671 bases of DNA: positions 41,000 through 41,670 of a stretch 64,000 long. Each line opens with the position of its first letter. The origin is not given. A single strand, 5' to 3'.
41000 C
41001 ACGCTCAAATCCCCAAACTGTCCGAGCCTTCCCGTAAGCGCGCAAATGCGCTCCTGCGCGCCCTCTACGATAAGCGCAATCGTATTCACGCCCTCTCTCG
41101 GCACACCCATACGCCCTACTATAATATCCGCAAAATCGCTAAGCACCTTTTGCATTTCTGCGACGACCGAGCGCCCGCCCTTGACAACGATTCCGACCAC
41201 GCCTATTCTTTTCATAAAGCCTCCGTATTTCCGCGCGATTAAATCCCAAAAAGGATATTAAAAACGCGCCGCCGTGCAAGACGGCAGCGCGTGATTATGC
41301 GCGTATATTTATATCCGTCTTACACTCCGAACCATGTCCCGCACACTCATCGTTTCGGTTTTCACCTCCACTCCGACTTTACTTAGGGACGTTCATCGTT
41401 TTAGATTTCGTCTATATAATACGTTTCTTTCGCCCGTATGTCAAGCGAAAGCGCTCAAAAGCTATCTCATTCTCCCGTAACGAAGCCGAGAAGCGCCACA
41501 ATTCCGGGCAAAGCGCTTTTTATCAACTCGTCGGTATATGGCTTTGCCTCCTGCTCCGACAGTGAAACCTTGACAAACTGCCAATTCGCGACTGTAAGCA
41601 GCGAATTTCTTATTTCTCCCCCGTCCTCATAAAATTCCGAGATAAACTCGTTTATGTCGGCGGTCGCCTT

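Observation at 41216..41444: Leader with explicit terminator/antiterminator switch upstream of a TM1266-like regulator and NitT/TauT-type ABC operon; aptamer class unknown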

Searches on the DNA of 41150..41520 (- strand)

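Call 5: search_rna_families(source=window, start=41150, end=41520, threshold=evalue, max_evalue=10, show_alignments=5)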
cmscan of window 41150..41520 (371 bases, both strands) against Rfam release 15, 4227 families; matches with E-value up to 10: 3.
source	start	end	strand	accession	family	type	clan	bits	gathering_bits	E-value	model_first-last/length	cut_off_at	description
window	41257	41330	-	RF02538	TarB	Gene; sRNA;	-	14.3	80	3.9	1-79/79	no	Vibrio ToxT activated RNA TarB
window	41237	41263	-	RF01338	CRISPR-DR25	Gene; CRISPR;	CL00014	13.8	36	9.8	1-25/25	no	CRISPR RNA direct repeat element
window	41150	41297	+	RF01472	rli40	Gene; sRNA;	-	13.1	100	0.54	85-263/263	5'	Listeria sRNA rli40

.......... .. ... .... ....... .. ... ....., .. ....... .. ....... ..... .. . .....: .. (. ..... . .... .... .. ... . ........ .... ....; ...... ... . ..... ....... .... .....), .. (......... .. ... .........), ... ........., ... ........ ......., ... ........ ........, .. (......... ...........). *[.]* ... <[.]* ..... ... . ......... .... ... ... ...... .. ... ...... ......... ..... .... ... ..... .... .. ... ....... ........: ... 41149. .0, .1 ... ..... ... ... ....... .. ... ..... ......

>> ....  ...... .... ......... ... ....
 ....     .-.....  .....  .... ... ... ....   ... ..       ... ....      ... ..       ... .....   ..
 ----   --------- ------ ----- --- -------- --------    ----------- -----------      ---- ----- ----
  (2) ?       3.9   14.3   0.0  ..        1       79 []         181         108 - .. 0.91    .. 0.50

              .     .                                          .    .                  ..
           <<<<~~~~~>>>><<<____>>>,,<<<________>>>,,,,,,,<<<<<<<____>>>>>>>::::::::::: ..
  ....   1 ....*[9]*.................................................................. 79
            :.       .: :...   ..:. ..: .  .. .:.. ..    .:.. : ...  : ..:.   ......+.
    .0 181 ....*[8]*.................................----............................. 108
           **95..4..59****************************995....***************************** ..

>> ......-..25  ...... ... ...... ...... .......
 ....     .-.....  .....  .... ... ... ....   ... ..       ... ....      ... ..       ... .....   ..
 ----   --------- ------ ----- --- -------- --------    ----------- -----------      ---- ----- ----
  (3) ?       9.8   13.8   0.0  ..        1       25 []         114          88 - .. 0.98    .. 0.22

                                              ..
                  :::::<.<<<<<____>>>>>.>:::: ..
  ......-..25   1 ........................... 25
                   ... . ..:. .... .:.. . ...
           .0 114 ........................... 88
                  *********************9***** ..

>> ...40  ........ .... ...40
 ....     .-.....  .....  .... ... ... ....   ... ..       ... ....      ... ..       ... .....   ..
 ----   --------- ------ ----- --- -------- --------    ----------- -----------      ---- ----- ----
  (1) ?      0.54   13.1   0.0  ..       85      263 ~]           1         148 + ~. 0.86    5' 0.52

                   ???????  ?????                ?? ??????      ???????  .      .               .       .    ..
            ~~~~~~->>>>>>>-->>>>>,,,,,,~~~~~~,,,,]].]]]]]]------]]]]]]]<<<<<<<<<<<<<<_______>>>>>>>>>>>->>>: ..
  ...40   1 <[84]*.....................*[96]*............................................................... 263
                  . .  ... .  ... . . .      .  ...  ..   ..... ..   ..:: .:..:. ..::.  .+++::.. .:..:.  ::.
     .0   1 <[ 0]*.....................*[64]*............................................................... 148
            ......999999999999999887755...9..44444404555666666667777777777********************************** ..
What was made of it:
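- On Any known Rfam family (TPP, guanidine-I/II/III/IV, NMT1/xanthine, HMP-PP thiS, SAM classes, glycine, ZTP, Moco, cobalamin, T-box, PyrR site and others): Region 41150-41520 at E<=10 gives only TarB, CRISPR-DR25 and rli40 at 13-14 bits (call 5).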

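Call 27: build_rna_model(alignment_id=A3, structure=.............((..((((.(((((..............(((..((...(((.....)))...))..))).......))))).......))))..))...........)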
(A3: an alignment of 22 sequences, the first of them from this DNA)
Model R1 built from alignment A3 (22 sequences, 110 columns); structure: as given.
model positions 98; base pairs 18; branch points 0; effective number of sequences 2.98; information 0.59 bits per position. Calibrated on 0.2 Mb of random sequence (short: E-values are rough).
structure used (alignment columns):
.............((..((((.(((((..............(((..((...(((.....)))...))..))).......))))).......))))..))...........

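Call 28: search_with_rna_model(model_id=R1, sources=[window, L001, L002, L003, L004, L005, L006, L007, L008, L009, L010, L011, L012, L013, L014, L015, L016, L017, L018, L019, L020, L021, L022, L023, L024, L025, L026, L027, L028, L029, L030, L031, L032, L033, L034, L035, L036, L037, L038, L039, L040, L041, L042, L043, L044, L045, L046, L047, L048, L049, L050, L051, L052, L053, L054, L055, L056, L057, L058, L059, L060, L061, L062, L063, L064, L065, L066, L067, L068, L069, L070, L071, L072, L073, L074, L075, L076, L077, L078], max_evalue=1, make_alignment=true)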
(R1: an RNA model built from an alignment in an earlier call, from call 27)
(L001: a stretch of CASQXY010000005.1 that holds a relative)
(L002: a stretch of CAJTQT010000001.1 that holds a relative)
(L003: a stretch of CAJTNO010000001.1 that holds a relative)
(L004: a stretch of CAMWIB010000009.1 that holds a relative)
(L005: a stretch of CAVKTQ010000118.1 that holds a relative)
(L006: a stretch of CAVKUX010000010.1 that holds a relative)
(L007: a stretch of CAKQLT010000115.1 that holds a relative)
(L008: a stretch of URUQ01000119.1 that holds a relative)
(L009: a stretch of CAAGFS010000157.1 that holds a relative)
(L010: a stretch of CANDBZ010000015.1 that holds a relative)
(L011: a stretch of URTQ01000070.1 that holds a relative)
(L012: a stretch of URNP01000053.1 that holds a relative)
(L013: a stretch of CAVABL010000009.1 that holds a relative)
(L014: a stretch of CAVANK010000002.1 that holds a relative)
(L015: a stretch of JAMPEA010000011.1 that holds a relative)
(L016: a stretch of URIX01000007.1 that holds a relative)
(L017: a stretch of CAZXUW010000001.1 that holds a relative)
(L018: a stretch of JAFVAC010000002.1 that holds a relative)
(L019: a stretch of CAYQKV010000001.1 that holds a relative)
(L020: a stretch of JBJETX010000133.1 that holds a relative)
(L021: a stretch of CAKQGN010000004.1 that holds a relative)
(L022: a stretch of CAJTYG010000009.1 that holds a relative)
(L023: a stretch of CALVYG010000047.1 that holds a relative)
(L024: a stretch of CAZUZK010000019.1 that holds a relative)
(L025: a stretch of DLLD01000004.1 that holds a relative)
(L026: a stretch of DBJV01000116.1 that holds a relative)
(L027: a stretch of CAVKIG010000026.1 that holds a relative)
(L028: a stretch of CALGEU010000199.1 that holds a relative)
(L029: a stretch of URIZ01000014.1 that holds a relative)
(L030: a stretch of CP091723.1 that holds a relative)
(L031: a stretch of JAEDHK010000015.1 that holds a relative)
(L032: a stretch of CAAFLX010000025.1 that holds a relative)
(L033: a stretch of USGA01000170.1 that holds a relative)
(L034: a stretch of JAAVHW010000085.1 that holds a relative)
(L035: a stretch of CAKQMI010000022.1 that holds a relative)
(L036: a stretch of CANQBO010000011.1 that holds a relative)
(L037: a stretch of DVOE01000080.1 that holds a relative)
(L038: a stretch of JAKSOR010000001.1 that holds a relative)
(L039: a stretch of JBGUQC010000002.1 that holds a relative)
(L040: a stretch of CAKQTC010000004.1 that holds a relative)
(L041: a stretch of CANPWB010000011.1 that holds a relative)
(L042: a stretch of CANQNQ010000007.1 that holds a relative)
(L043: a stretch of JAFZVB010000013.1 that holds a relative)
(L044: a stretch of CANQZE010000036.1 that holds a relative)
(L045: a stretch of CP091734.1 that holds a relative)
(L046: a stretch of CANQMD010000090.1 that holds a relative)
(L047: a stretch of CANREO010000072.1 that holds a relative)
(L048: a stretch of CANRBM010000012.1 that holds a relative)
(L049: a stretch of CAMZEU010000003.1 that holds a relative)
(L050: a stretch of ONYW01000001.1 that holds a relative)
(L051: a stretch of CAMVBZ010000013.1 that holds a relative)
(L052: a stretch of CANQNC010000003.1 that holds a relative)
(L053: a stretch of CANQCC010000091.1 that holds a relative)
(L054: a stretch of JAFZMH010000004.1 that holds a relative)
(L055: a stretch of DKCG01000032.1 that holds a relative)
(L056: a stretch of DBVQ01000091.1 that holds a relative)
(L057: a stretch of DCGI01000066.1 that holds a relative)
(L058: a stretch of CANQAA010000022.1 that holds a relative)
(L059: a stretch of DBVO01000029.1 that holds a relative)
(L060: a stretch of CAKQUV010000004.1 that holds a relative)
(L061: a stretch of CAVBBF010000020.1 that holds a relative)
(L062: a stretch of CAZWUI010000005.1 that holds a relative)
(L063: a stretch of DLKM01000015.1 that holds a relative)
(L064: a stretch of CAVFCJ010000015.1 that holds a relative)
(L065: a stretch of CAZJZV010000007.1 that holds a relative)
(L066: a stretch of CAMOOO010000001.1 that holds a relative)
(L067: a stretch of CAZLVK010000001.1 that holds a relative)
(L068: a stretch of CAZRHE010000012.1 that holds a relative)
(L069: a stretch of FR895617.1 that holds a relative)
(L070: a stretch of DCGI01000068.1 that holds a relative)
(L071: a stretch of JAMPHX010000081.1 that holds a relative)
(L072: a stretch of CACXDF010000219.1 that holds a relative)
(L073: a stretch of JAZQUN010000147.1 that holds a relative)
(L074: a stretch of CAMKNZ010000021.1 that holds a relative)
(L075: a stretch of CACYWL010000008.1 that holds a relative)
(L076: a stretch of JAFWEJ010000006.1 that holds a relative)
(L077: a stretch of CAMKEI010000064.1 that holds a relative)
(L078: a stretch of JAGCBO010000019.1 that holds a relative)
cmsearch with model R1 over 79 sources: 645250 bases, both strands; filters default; matches with E-value up to 1: 53.
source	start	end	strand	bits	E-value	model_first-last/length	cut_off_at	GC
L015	3412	3507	+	90.5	5.5e-19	1-98/98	no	0.47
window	41313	41411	-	89.8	8.4e-19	1-98/98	no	0.47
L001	3452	3551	+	85.7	8.4e-18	1-98/98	no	0.55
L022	3298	3395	+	85.2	1.2e-17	1-98/98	no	0.47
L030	3535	3631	+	82.7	4.8e-17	1-98/98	no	0.52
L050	3418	3513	+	82.6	5.1e-17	1-98/98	no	0.48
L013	3380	3476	+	81.1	1.2e-16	1-98/98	no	0.54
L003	3457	3553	+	80.9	1.3e-16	1-98/98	no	0.48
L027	3537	3631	+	80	2.1e-16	1-98/98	no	0.51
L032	2831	2926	+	79.9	2.3e-16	1-98/98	no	0.53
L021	3544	3639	+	79.7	2.6e-16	1-98/98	no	0.49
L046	3439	3537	+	79.1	3.6e-16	1-98/98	no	0.49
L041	3450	3546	+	79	3.9e-16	1-98/98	no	0.53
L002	3438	3533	+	77.8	7.8e-16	1-98/98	no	0.48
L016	3328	3424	+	77.1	1.2e-15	1-98/98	no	0.54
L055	3012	3108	+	76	2.1e-15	1-98/98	no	0.57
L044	3432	3529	+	75.9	2.2e-15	1-98/98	no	0.54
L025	3096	3194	+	75.8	2.4e-15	1-98/98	no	0.49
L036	3437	3535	+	75.3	3.1e-15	1-98/98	no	0.55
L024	3553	3648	+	75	3.8e-15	1-98/98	no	0.45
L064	2963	3059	+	74.8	4.2e-15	1-98/98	no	0.53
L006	3277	3373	+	74.5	5e-15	1-98/98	no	0.53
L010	3501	3598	+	74.5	5.1e-15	1-98/98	no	0.5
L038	3589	3687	+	72.4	1.6e-14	1-98/98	no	0.49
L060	3308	3405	+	71.6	2.6e-14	1-98/98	no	0.45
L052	3410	3508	+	70.7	4.2e-14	1-98/98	no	0.58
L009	3477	3575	+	68.5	1.5e-13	1-98/98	no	0.51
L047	2917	3012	+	66.8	4e-13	1-98/98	no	0.46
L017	3534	3629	+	63.1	3.3e-12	1-98/98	no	0.49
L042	3359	3454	+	57.1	9.9e-11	1-98/98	no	0.56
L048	3450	3536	+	55.9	1.9e-10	1-98/98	no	0.52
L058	2231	2328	+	48.1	1.6e-08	1-98/98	no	0.57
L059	3515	3557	+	38.2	4.4e-06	1-98/98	no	0.42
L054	3435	3477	+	38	5e-06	1-98/98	no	0.47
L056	3476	3518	+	36.9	9.2e-06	1-98/98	no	0.4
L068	3516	3556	+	34.6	3.4e-05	1-98/98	no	0.51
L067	3520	3561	+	33.9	5.1e-05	1-98/98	no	0.48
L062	3574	3614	+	33.8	5.3e-05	1-98/98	no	0.54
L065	3532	3572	+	32.3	0.00012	1-98/98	no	0.56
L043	3600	3640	+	29.6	0.00058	1-98/98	no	0.51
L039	3572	3612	+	29.6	0.00059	1-98/98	no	0.44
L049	3557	3597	+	28.1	0.0014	1-98/98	no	0.49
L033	1229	1272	+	27.3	0.0022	1-98/98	no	0.52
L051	3547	3587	+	27.2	0.0022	1-98/98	no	0.46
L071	1220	1258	+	26.2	0.004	1-98/98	no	0.31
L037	1934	1979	+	26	0.0046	1-98/98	no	0.61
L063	3224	3306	+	23.9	0.015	1-98/98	no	0.46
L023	3573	3614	+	22.4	0.035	1-98/98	no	0.33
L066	3531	3576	+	21.1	0.072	1-98/98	no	0.43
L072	3435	3476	+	20.1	0.13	1-98/98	no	0.43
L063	5629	5733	+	19.9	0.14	1-98/98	no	0.5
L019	3556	3596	+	18.4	0.34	1-98/98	no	0.44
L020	1544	1584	+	18.4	0.34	1-98/98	no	0.44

Alignment A4: 53 matches aligned to the model, 126 columns, each read 5' to 3' on its own strand. Consensus structure (alignment columns), stored with it:
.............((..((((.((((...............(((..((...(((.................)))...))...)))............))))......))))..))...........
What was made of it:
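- Checked: A covariance model finds one hit in the 64-kb window (89.8 bits) and about 50 in related loci, all at the same position relative to the gene (call 28).
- The covariance model hits once in the window and about 50 times in loci, always upstream of the gene and on its strand (call 28).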

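Call 42: search_with_rna_model(model_id=R1, sources=[L121, L122, L123, L124], max_evalue=10, filters=off)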
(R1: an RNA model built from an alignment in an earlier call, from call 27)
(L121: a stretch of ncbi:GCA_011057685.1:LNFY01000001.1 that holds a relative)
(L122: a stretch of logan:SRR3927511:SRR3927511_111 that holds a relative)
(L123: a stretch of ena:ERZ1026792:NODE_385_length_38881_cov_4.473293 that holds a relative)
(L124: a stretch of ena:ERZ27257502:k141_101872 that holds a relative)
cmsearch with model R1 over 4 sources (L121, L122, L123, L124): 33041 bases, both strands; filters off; matches with E-value up to 10: 10.
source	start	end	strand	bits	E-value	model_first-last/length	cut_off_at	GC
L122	1614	1668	+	10.5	1.5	1-98/98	no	0.4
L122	236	287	+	9.9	2.2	1-98/98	no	0.25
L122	6142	6188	+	9.5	2.7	1-98/98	no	0.32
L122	7562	7589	-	9.2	3.2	1-98/98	no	0.29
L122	4582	4613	+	8.5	4.8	1-98/98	no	0.25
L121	7581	7604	-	8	6.3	37-60/98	no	0.46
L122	7745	7779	-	8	6.4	1-98/98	no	0.14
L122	7616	7661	+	7.9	6.7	1-98/98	no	0.3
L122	7990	8063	+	7.9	6.8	1-98/98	no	0.28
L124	5594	5652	+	7.2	9.7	1-98/98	no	0.36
